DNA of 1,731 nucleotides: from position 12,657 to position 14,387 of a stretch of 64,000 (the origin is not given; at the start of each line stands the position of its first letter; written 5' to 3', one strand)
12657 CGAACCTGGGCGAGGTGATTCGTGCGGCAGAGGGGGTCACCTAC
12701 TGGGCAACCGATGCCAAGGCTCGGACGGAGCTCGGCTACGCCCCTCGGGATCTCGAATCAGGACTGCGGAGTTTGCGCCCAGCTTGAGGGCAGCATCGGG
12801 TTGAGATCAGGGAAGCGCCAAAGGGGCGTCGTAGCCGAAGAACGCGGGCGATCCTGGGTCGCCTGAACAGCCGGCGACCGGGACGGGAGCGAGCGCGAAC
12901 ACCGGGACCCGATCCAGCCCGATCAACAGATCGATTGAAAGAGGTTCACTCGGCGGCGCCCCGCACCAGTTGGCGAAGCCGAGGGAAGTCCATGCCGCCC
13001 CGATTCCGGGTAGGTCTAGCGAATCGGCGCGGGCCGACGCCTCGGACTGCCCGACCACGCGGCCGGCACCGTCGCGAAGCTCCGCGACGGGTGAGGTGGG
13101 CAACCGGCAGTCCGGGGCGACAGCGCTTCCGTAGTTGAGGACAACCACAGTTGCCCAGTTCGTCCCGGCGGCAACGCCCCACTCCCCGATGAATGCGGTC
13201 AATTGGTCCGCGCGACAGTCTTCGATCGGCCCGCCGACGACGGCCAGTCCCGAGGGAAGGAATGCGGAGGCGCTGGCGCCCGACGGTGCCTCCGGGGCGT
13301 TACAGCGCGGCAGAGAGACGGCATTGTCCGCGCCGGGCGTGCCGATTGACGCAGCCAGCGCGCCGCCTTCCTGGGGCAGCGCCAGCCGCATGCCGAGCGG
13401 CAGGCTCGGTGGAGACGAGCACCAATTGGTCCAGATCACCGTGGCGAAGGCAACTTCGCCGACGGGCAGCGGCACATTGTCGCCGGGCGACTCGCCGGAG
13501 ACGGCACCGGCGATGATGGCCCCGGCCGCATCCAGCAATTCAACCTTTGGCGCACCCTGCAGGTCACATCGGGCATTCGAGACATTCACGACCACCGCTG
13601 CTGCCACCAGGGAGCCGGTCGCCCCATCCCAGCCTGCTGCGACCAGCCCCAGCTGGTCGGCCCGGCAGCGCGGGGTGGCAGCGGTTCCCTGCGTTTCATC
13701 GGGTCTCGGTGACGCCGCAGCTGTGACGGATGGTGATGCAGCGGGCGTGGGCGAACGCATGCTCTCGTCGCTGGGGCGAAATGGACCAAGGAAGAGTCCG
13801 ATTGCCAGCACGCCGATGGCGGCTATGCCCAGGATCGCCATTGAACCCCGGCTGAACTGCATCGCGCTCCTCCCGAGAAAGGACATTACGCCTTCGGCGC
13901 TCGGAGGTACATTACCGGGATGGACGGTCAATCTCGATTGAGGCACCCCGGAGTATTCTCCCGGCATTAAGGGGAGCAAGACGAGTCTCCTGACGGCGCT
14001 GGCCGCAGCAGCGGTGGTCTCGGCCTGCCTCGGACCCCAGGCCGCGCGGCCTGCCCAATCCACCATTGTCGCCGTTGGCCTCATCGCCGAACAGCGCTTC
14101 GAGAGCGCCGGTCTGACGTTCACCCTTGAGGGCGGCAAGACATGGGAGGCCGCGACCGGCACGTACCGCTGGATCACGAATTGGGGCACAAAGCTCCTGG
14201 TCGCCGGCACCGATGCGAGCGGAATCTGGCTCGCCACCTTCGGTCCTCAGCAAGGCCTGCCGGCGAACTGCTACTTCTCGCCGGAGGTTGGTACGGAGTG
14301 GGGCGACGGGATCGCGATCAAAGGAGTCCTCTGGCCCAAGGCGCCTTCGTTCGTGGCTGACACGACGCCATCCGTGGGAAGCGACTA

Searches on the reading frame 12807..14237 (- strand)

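Call 19: search_protein_families(library=pfam, proteins=[window:12807-14237:-], max_evalue=0.001)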
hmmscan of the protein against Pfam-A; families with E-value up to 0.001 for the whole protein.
window:12807-14237:- (476 aa): 1 family
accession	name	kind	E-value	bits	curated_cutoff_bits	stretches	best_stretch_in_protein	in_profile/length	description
PF14016.12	DUF4232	-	2.4e-15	57.3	27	1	191-295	1-107/129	Domain of unknown function (DUF4232)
